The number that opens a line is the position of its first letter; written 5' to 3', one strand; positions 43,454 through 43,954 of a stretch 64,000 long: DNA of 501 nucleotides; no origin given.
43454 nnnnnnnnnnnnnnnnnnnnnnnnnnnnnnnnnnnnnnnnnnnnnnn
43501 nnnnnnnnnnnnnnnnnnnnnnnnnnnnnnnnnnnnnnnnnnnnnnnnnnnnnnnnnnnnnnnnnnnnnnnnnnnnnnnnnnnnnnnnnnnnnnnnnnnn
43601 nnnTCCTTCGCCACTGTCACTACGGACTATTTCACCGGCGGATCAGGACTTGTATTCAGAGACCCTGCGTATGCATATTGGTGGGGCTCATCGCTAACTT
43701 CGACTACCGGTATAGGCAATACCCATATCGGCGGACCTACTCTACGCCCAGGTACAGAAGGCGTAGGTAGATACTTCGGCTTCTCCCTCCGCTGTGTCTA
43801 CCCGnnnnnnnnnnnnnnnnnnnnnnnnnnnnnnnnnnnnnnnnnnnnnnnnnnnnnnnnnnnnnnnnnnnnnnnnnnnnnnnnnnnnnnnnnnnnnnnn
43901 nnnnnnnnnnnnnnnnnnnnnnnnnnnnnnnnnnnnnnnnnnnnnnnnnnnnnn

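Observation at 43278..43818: All 20 full-length arms preserve one reading frame and show synonymous drift, so these repeats are under protein-level selection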

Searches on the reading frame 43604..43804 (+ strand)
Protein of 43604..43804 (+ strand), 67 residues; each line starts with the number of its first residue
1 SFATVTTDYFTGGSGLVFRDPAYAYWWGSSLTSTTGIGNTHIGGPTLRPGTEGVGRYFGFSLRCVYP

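Call 9: search_protein_families(library=pfam, proteins=[window:43604-43804:+], max_evalue=10)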
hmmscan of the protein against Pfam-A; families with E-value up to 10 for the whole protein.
seq(67 aa): 0 families

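Call 20: find_homologous_proteins(query=A1, max_evalue=0.001)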
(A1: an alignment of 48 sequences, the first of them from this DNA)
Query A1 (48 sequences) (66 aa, profile of the alignment): 19 proteins with E <= 0.001 among 277 candidates.
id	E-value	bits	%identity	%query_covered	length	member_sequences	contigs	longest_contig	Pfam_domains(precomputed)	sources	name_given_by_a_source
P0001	6.8e-18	83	39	100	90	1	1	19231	-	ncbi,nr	ncbi:hypothetical protein FWH13_03270 [Candidatus Saccharibacteria bacterium]|nr:hypothetical protei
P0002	1.2e-16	79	38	100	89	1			-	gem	-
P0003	3.4e-14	71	39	100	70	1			-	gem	-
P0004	5.6e-14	71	34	100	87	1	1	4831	-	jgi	-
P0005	1.1e-13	70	37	100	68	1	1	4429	-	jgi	-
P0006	5.4e-13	68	37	100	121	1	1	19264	-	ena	-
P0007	1.7e-12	66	32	100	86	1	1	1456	-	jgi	-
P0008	4.4e-12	65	30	100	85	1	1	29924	-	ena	-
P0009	5.1e-12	64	33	100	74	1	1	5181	-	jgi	-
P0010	1.1e-10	60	35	100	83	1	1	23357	-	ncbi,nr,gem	ncbi:hypothetical protein FWH13_03090 [Candidatus Saccharibacteria bacterium]|nr:hypothetical protei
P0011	1.8e-10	59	38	100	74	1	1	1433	-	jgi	-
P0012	2.0e-9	56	35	67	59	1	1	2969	-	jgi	-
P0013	4.6e-9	55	46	100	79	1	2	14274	-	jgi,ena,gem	-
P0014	1.9e-8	53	41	100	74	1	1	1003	-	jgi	-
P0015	7.9e-8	51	34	89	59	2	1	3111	-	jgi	-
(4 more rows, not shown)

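Call 27: find_encoding_contigs(protein=P0001, flank=10000, max_places=4)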
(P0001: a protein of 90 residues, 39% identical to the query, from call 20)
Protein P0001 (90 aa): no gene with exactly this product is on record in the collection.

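Call 28: find_encoding_contigs(protein=P0008, flank=10000, max_places=4)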
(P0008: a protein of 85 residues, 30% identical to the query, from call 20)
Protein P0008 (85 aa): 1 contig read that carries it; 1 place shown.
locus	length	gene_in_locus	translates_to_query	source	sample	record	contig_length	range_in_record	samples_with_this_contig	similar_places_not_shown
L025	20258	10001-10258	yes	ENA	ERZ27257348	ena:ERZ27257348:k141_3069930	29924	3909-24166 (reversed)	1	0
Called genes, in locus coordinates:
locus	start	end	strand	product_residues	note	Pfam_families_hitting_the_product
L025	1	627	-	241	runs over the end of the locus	PF01863:YgjP-like, PF08325:WLM (weak), PF10263:SprT-like (weak)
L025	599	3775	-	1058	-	PF04313:HSDR_N, PF04851:ResIII, PF18766:SWI2_SNF2, PF22679:T1R_D3-like, PF11867:T1RH-like_C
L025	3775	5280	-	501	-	PF12161:HsdM_N, PF02384:N6_Mtase, PF01170:UPF0020 (weak)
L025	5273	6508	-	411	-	PF01420:Methylase_S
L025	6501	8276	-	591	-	PF19614:DUF6119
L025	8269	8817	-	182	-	PF01420:Methylase_S (weak)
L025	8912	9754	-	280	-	PF14338:Mrr_N, PF04471:Mrr_cat, PF22722:NA-iREase1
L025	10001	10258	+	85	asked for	-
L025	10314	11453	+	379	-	PF01555:N6_N4_Mtase (weak), PF01170:UPF0020 (weak)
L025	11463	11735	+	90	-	PF01016:Ribosomal_L27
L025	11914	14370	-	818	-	PF00270:DEAD, PF04851:ResIII, PF00271:Helicase_C, PF18780:HNH_repeat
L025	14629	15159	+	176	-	PF01844:HNH, PF14279:HNH_5 (weak)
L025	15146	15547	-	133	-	PF04237:YjbR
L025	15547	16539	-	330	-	PF16162:KwaB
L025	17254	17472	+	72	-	PF12844:HTH_19, PF01381:HTH_3, PF13560:HTH_31 (weak)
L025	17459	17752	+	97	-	-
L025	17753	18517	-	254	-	PF01145:Band_7, PF13421:Band_7_1 (weak)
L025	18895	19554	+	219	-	-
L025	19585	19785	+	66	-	-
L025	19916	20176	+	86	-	-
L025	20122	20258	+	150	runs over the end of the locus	-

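Call 29: find_encoding_contigs(protein=P0010, flank=10000, max_places=4)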
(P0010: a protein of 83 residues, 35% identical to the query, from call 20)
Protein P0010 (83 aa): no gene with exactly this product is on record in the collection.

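Call 31: find_encoding_contigs(protein=P0006, flank=10000, max_places=4)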
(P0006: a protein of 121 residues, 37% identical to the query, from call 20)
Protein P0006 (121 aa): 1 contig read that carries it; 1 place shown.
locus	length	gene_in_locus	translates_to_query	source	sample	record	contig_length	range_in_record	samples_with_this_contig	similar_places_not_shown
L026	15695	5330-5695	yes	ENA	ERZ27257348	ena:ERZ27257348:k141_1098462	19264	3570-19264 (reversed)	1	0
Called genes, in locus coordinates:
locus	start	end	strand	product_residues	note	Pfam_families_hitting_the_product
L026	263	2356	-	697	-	PF00009:GTP_EFTU, PF03144:GTP_EFTU_D2, PF22042:EF-G_D2, PF14492:EFG_III, PF16658:RF3_C (weak), PF03764:EFG_IV, PF00679:EFG_C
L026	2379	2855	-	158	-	PF00177:Ribosomal_S7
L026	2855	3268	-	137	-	PF00164:Ribosom_S12_S23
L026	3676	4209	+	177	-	-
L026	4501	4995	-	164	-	PF03602:Cons_hypoth95, PF05175:MTS (weak)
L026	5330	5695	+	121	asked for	-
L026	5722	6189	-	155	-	PF01195:Pept_tRNA_hydro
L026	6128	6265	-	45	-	-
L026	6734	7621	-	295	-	PF02481:DNA_processg_A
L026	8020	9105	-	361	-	PF00154:RecA_N, PF08423:Rad51, PF13481:AAA_25 (faint), PF06745:ATPase (weak), PF27531:MT3502_N (weak), PF21096:RecA_C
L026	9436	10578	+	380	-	PF00254:FKBP_C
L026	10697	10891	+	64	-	-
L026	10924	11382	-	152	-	-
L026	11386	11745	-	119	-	-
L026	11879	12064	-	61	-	-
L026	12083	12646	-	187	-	-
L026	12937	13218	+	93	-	-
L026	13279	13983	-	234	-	PF01791:DeoC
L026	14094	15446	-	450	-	PF20706:GT4-conflict (weak), PF00534:Glycos_transf_1, PF13692:Glyco_trans_1_4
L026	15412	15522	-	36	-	-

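Call 32: find_encoding_contigs(protein=P0013, flank=10000, max_places=4)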
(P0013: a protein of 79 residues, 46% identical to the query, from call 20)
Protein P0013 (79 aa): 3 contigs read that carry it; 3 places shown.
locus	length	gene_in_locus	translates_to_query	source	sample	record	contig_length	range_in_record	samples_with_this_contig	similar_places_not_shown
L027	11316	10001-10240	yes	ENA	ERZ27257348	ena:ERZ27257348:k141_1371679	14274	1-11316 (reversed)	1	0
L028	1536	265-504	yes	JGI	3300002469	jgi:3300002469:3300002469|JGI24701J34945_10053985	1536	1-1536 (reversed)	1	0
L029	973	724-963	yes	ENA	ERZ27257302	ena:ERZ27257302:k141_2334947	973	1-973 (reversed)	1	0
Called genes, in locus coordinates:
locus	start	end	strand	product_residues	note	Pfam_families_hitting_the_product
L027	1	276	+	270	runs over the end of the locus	-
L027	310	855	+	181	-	-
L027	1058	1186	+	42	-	-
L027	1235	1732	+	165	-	-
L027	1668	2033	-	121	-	-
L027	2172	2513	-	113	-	PF01197:Ribosomal_L31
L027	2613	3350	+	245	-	PF00318:Ribosomal_S2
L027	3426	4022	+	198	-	PF00889:EF_TS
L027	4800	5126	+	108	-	-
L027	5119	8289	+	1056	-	-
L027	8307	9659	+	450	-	PF00133:tRNA-synt_1 (faint), PF01406:tRNA-synt_1e, PF09334:tRNA-synt_1g (faint)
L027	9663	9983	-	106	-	-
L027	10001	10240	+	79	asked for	-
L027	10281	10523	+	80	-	-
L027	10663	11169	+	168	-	PF00293:NUDIX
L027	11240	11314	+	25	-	?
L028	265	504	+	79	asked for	-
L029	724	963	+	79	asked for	-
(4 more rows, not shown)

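Call 49: search_protein_representatives(alignment_id=A3)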
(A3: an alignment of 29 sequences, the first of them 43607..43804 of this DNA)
Query: 29 sequences, 65 profile positions. Proteins with E-value up to 0.001 (for the whole library): 338; up to 1e-10: 54; up to 1e-30: 0. The best 150 are listed.
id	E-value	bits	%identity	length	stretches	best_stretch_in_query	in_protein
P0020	1.8e-28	115.5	-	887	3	1-65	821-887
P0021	2.4e-28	115.1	-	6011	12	18-63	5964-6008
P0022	2.5e-28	115.0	-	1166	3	3-63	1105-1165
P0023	3.3e-27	111.4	-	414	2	1-65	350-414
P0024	6.8e-26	107.2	-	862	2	1-63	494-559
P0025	1.3e-22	96.8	-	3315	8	19-62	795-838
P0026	1.4e-20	90.2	-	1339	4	10-63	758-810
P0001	4.1e-20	88.7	-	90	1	1-65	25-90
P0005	6.3e-18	81.7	-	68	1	1-65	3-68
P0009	1.7e-17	80.4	-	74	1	1-65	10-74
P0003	2.6e-17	79.7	-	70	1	1-65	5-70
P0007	4.4e-17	79.0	-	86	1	1-65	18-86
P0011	1.6e-16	77.2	-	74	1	1-65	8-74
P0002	1.7e-16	77.2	-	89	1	1-65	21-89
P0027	1.9e-16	77.0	-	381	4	4-62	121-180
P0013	3.6e-15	72.9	-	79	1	1-65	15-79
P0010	5.4e-15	72.3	-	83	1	1-65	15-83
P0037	1.0e-13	68.2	-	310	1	1-65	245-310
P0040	1.6e-13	67.6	-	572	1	1-65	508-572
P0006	1.9e-12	64.2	-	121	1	1-65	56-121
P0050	1.2e-11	61.6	-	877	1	1-65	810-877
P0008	1.4e-11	61.3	-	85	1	1-65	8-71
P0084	2.2e-08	51.1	-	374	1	1-62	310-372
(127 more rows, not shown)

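Call 51: find_encoding_contigs(protein=P0050, flank=10000, max_places=10)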
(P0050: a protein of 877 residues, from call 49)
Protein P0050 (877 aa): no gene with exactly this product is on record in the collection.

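Call 52: find_homologous_proteins(query=P0050, max_evalue=1e-10)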
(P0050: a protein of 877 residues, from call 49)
Query P0050 (877 aa): 1 proteins with E <= 1e-10 among 8000 candidates.
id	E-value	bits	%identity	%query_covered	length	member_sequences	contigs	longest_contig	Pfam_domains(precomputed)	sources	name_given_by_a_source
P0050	0.0e+0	1922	100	100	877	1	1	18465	-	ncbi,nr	ncbi:IPT/TIG domain-containing protein [Candidatus Saccharibacteria bacterium]|nr:IPT/TIG domain-con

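Call 54: list_cluster_members(proteins=[P0050, P0001, P0037, P0040])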
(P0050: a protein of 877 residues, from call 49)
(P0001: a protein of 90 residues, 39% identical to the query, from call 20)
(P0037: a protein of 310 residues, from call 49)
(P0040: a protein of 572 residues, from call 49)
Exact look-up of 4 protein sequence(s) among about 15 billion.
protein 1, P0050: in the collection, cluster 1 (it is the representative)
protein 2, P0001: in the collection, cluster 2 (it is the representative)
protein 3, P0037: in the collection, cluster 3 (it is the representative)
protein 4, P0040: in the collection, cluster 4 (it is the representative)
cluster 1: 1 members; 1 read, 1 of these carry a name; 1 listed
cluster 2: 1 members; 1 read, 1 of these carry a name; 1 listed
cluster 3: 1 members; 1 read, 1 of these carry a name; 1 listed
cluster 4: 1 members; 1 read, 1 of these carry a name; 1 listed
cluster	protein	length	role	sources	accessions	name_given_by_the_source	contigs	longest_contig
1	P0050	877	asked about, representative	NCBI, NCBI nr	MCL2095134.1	IPT/TIG domain-containing protein [Candidatus Saccharibacteria bacterium]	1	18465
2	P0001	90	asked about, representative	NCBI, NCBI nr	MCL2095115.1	hypothetical protein FWH13_03270 [Candidatus Saccharibacteria bacterium] | hypothetical protein [Candidatus Saccharibacteria bacterium]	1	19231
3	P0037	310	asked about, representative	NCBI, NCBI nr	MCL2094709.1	fibrobacter succinogenes major paralogous domain-containing protein [Candidatus ...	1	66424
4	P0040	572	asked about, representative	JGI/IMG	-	uncharacterized protein (TIGR02145 family)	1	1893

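Call 62: search_solved_structures(query=P0037, max_evalue=1)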
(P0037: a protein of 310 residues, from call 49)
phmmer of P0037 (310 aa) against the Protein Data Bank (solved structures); distinct sequences matched with E-value up to 1: 1.
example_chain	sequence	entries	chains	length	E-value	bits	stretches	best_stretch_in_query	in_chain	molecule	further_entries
2yo3_A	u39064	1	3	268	0.064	15.8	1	144-268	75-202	GENERAL CONTROL PROTEIN GCN4, PUTATIVE INNER MEMBRANE PROTEIN, GENERAL CONTROL PROTEIN GCN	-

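Call 73: predict_structure(alignment_id=A5)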
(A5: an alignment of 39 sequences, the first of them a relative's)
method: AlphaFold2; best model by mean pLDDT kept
length: 877 residues; sequences in the alignment: 39
mean_pLDDT: 40.7   pTM: 0.29
mean pLDDT of the five models: 40.7, 39.8, 39.5, 36.3, 35.6
residues with pLDDT >= 90: 0; 70-90: 62; 50-70: 85; < 50: 730
segments of 3 or more residues with pLDDT < 50: 1-123, 125-133, 135-290, 303-305, 311-475, 488-498, 500-509, 540-617, 624-694, 698-731, 733-776, 781-791, 800-807, 875-877
pLDDT, mean of each block of 10 residues (from residue 1): 39 38 40 39 34 37 36 37 37 30 34 35 37 36 34 36 32 31 33 32 32 36 33 30 34 29 30 31 37 55 53 39 39 38 32 31 36 34 35 36 31 30 31 31 30 34 30 48 61 40 44 71 75 67 32 30 38 37 35 36 38 47 43 35 35 34 33 33 34 50 41 34 38 42 34 35 33 48 43 58 49 66 72 77 78 82 63 50
secondary structure, 60 per line:
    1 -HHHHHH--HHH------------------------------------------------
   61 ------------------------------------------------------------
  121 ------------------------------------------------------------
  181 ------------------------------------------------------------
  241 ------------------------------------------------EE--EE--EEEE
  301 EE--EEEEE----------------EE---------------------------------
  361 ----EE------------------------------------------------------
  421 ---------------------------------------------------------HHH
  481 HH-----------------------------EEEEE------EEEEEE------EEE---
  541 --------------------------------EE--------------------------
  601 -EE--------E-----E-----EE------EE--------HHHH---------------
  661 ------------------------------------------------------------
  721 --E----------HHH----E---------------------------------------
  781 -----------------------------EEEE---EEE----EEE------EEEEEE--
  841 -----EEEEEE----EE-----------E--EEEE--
elements in order (helices of 4 or more, strands of 3 or more residues): H2-7 E297-302 E305-309 H478-482 E512-516 E523-528 E535-537 H642-645 E810-813 E817-819 E824-826 E833-838 E846-851 E872-875

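Call 82: find_encoding_contigs(protein=P0084, flank=10000, max_places=3)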
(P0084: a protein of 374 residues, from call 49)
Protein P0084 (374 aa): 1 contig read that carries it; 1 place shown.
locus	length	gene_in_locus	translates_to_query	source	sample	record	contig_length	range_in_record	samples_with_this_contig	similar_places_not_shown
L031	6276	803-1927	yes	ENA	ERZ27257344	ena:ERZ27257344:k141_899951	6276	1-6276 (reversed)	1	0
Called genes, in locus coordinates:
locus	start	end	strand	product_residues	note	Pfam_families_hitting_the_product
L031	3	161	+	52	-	?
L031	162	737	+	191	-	-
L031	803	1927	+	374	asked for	-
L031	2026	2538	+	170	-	-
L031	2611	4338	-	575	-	PF00079:Serpin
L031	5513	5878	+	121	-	-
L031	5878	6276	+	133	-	?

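Call 86: list_cluster_members(proteins=[L027:2613-3350:+, L027:3426-4022:+, L027:8307-9659:+, L026:8020-9105:-, L026:263-2356:-, L025:11463-11735:+, L025:10314-11453:+])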
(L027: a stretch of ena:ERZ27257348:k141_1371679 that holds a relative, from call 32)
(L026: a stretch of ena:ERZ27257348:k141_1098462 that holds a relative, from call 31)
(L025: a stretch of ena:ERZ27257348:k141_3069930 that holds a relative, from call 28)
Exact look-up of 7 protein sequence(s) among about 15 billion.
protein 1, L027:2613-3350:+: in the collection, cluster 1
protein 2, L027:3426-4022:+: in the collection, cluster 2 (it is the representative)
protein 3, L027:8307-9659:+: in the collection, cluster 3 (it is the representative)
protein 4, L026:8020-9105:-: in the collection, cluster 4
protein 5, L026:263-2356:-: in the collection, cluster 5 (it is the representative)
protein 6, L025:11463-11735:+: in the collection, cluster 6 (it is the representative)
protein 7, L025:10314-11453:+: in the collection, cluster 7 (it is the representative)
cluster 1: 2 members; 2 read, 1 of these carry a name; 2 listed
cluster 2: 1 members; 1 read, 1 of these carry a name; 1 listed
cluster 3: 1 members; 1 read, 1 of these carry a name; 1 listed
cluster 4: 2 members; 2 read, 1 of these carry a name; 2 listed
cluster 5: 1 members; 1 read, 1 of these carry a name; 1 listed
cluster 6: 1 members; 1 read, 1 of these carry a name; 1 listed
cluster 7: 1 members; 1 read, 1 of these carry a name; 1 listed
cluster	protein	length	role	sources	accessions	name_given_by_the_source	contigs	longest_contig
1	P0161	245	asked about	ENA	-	-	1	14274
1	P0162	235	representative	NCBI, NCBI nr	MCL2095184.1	30S ribosomal protein S2 [Candidatus Saccharibacteria bacterium]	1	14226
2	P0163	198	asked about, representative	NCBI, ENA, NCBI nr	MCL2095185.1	elongation factor Ts [Candidatus Saccharibacteria bacterium]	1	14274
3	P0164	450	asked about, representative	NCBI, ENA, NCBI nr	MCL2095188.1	class I tRNA ligase family protein [Candidatus Saccharibacteria bacterium]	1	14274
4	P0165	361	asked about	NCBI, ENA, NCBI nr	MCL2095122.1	recombinase RecA [Candidatus Saccharibacteria bacterium]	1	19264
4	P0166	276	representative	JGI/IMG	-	-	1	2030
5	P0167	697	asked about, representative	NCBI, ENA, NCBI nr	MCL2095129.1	elongation factor G [Candidatus Saccharibacteria bacterium]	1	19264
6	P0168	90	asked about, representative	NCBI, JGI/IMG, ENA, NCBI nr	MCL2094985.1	bL27 family ribosomal protein [Candidatus Saccharibacteria bacterium]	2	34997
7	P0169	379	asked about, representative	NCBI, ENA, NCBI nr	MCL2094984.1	hypothetical protein FWH13_02590 [Candidatus Saccharibacteria bacterium] | hypothetical protein [Candidatus Saccharibacteria bacterium]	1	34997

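Call 88: search_protein_families(library=pfam, proteins=[P0050, P0037], max_evalue=0.01)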
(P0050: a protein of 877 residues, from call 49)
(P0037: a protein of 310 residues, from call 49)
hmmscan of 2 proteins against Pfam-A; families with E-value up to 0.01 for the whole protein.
P0050 (877 aa): 0 families

P0037 (310 aa): 1 family
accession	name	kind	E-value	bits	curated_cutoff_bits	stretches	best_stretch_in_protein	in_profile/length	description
PF09603.15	Fib_succ_major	-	6.6e-10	40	33.9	1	27-308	5-186/187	Fibrobacter succinogenes major domain (Fib_succ_major)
